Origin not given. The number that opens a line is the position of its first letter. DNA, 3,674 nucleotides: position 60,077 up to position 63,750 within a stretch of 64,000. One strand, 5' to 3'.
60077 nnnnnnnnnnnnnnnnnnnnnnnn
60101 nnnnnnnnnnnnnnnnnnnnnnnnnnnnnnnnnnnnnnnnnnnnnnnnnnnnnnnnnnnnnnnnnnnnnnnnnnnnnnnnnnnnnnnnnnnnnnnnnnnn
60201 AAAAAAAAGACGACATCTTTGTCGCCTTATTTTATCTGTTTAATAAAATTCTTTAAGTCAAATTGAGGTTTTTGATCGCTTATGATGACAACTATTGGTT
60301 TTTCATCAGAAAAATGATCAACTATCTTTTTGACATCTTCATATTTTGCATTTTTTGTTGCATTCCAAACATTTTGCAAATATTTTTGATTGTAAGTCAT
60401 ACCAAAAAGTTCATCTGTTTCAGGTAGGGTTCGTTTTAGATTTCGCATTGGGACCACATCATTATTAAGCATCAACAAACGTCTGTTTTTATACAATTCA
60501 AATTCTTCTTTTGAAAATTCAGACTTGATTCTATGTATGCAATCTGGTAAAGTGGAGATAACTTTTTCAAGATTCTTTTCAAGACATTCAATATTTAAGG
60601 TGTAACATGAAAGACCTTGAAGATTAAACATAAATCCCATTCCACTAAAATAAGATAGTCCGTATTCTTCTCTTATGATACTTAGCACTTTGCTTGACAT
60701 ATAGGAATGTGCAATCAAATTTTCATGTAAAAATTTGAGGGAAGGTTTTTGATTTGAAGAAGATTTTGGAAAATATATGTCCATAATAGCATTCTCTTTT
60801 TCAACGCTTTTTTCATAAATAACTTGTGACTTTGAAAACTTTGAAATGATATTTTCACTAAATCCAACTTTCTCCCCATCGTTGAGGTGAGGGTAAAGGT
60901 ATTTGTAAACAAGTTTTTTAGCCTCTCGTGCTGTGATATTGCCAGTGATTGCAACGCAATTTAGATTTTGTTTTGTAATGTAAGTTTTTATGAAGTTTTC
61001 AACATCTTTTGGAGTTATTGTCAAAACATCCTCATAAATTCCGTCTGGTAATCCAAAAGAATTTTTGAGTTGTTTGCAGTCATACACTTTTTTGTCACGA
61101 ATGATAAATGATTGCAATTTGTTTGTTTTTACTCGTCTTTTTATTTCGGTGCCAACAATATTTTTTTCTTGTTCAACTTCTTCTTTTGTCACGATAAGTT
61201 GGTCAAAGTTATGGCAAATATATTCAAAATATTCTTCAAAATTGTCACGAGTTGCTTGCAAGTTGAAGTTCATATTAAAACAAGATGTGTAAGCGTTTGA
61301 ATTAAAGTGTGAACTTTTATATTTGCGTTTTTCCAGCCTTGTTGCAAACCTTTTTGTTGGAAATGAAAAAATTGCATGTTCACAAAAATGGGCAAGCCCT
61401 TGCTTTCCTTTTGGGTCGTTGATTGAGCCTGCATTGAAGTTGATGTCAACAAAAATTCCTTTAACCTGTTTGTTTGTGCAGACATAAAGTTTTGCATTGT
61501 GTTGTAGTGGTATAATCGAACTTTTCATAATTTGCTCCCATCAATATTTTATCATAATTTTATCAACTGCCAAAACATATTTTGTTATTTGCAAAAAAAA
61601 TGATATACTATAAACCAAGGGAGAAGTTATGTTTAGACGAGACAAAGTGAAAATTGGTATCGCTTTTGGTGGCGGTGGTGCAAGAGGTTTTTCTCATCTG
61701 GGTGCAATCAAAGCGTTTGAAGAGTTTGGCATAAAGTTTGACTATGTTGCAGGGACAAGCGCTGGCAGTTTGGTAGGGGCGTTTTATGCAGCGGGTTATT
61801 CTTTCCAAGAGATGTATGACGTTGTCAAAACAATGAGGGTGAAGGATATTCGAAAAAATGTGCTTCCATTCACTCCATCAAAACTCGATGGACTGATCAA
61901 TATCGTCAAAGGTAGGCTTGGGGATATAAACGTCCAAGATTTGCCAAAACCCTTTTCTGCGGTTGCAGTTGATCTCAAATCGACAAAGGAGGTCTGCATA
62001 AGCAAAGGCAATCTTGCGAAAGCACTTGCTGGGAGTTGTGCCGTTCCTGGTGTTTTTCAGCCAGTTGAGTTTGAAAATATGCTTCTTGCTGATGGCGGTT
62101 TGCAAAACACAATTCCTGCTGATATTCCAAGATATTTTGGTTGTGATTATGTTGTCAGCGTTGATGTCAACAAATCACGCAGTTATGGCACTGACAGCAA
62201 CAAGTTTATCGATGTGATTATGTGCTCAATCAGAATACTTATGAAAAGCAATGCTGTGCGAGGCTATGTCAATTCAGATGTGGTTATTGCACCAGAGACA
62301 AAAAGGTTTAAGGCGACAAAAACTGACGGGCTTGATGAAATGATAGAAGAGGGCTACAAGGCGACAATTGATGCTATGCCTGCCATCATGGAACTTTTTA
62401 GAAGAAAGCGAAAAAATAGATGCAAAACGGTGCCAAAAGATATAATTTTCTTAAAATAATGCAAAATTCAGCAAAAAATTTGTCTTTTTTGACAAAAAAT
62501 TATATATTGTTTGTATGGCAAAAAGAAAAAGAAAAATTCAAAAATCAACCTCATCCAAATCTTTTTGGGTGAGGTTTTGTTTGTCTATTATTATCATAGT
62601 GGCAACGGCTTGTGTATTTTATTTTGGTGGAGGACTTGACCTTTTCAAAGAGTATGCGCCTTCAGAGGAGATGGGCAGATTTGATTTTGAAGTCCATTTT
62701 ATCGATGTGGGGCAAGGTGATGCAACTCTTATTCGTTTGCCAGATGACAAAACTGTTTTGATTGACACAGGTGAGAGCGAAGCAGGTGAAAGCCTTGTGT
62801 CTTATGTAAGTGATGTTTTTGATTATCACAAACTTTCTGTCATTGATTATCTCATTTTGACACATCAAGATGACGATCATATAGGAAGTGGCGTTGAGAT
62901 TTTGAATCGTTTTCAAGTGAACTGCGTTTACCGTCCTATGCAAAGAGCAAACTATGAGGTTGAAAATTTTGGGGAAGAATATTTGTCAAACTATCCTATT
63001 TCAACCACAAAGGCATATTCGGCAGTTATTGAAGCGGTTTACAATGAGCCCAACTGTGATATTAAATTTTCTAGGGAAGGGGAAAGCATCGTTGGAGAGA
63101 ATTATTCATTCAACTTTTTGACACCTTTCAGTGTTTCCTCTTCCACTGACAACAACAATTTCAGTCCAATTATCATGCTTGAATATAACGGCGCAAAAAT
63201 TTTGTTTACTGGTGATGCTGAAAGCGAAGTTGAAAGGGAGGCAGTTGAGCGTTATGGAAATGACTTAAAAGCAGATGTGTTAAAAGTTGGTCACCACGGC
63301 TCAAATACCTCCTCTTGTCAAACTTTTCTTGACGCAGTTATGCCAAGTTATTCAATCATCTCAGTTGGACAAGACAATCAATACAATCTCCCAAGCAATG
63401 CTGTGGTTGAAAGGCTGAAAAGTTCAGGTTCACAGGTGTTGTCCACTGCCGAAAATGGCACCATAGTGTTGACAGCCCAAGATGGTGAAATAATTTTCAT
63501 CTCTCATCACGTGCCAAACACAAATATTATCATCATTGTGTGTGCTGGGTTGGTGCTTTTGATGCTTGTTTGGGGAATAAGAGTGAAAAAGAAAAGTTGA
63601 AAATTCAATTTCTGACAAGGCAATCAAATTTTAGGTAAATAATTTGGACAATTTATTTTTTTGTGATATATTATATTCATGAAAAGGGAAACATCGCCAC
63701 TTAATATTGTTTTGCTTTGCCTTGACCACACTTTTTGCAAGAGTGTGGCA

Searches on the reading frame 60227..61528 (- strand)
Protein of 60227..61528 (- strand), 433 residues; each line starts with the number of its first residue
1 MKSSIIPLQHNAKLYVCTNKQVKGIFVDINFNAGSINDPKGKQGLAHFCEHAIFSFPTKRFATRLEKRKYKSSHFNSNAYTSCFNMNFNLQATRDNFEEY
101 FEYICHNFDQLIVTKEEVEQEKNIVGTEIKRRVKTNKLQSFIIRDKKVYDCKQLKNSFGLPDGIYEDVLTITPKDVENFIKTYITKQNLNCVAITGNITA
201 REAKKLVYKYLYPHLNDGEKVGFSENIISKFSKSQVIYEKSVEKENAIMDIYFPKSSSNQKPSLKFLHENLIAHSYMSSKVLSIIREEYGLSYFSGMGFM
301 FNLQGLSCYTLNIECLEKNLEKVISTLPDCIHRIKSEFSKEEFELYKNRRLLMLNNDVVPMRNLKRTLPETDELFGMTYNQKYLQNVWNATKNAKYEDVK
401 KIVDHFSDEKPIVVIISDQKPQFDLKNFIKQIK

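Call 65: search_protein_families(library=pfam, proteins=[window:60227-61528:-], max_evalue=0.001)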
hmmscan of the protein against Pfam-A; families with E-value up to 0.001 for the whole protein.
window:60227-61528:- (433 aa): 2 families
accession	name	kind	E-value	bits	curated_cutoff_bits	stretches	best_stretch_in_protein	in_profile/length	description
PF00675.25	Peptidase_M16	-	9.1e-18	65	22.3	1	27-158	15-145/149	Insulinase (Peptidase family M16)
PF05193.26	Peptidase_M16_C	-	2.1e-17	64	23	1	170-349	1-180/181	Peptidase M16 inactive domain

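Call 76: find_encoding_contigs(protein=window:60227-61528:-, flank=5000, max_places=10)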
Protein window:60227-61528:- (433 aa): 19 contigs read that carry it; 9 places shown.
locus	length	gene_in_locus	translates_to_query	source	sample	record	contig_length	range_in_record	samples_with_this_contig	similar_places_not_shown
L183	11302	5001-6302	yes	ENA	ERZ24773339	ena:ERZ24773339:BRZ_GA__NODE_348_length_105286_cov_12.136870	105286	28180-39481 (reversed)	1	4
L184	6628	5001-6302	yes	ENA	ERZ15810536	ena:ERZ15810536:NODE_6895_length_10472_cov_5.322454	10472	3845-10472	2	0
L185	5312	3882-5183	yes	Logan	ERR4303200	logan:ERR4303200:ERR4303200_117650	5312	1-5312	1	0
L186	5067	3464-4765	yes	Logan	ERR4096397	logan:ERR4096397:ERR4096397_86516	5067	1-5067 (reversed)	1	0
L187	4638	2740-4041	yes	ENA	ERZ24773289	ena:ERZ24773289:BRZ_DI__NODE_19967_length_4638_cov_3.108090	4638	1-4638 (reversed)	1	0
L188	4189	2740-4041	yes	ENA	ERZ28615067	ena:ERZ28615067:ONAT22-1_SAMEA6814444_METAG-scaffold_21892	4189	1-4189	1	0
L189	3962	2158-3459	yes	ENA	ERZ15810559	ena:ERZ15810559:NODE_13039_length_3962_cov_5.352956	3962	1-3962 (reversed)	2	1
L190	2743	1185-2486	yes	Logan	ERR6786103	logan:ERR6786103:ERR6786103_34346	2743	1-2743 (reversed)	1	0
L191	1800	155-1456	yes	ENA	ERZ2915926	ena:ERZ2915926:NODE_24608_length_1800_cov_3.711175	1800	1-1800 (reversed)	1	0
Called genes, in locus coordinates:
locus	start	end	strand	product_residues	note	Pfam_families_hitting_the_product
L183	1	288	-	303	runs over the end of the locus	-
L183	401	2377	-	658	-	PF00456:Transketolase_N, PF13292:DXP_synthase_N (weak), PF02779:Transket_pyr, PF02780:Transketolase_C, PF22613:Transketolase_C_1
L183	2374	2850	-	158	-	-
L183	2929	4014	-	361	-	PF00753:Lactamase_B, PF19583:ODP (faint)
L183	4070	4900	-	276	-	PF01734:Patatin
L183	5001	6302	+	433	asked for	PF00675:Peptidase_M16, PF05193:Peptidase_M16_C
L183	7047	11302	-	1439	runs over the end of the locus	PF09479:Flg_new (weak)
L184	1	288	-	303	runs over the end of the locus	-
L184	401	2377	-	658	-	PF00456:Transketolase_N, PF13292:DXP_synthase_N (weak), PF02779:Transket_pyr, PF02780:Transketolase_C, PF22613:Transketolase_C_1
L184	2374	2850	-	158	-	-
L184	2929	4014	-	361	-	PF00753:Lactamase_B, PF19583:ODP (faint)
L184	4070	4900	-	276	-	PF01734:Patatin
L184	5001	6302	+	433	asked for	PF00675:Peptidase_M16, PF05193:Peptidase_M16_C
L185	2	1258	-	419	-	?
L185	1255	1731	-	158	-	-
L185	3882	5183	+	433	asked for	PF00675:Peptidase_M16, PF05193:Peptidase_M16_C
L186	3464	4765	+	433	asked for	PF00675:Peptidase_M16, PF05193:Peptidase_M16_C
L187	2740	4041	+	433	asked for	PF00675:Peptidase_M16, PF05193:Peptidase_M16_C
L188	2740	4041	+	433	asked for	PF00675:Peptidase_M16, PF05193:Peptidase_M16_C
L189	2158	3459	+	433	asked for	PF00675:Peptidase_M16, PF05193:Peptidase_M16_C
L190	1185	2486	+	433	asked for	PF00675:Peptidase_M16, PF05193:Peptidase_M16_C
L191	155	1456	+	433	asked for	PF00675:Peptidase_M16, PF05193:Peptidase_M16_C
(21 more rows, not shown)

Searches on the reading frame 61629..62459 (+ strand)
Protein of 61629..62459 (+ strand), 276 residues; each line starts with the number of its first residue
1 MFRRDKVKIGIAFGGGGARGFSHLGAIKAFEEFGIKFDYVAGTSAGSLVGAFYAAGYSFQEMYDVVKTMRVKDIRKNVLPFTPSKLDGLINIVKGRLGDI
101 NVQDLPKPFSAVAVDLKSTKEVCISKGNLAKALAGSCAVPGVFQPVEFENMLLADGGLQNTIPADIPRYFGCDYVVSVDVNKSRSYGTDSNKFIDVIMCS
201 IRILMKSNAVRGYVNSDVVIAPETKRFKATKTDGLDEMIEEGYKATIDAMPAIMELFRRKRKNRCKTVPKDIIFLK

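Call 65: search_protein_families(library=pfam, proteins=[window:61629-62459:+], max_evalue=0.001)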
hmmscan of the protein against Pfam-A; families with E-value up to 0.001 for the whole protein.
window:61629-62459:+ (276 aa): 1 family
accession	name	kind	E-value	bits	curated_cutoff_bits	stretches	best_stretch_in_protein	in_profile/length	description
PF01734.28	Patatin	-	5.9e-32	111.9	27.7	1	12-166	2-189/191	Patatin-like phospholipase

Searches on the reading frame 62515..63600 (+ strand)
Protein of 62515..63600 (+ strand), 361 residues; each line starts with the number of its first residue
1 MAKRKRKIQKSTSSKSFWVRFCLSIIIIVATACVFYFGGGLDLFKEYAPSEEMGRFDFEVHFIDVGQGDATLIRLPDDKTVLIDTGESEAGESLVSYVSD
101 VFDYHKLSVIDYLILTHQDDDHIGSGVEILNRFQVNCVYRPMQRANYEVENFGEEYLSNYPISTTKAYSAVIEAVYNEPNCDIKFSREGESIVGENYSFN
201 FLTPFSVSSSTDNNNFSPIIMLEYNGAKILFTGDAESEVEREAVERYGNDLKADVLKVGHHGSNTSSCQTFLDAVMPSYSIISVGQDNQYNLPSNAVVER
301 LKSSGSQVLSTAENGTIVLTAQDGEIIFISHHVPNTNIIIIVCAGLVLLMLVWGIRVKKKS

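Call 65: search_protein_families(library=pfam, proteins=[window:62515-63600:+], max_evalue=0.001)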
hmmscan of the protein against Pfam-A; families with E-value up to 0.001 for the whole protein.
window:62515-63600:+ (361 aa): 2 families
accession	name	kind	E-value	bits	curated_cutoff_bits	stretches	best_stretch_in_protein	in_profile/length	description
PF00753.33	Lactamase_B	-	7.7e-18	65.6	22.7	2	64-142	2-76/196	Metallo-beta-lactamase superfamily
PF19583.5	ODP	-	3.3e-06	27.5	27.2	1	76-135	10-67/194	ODP family beta lactamase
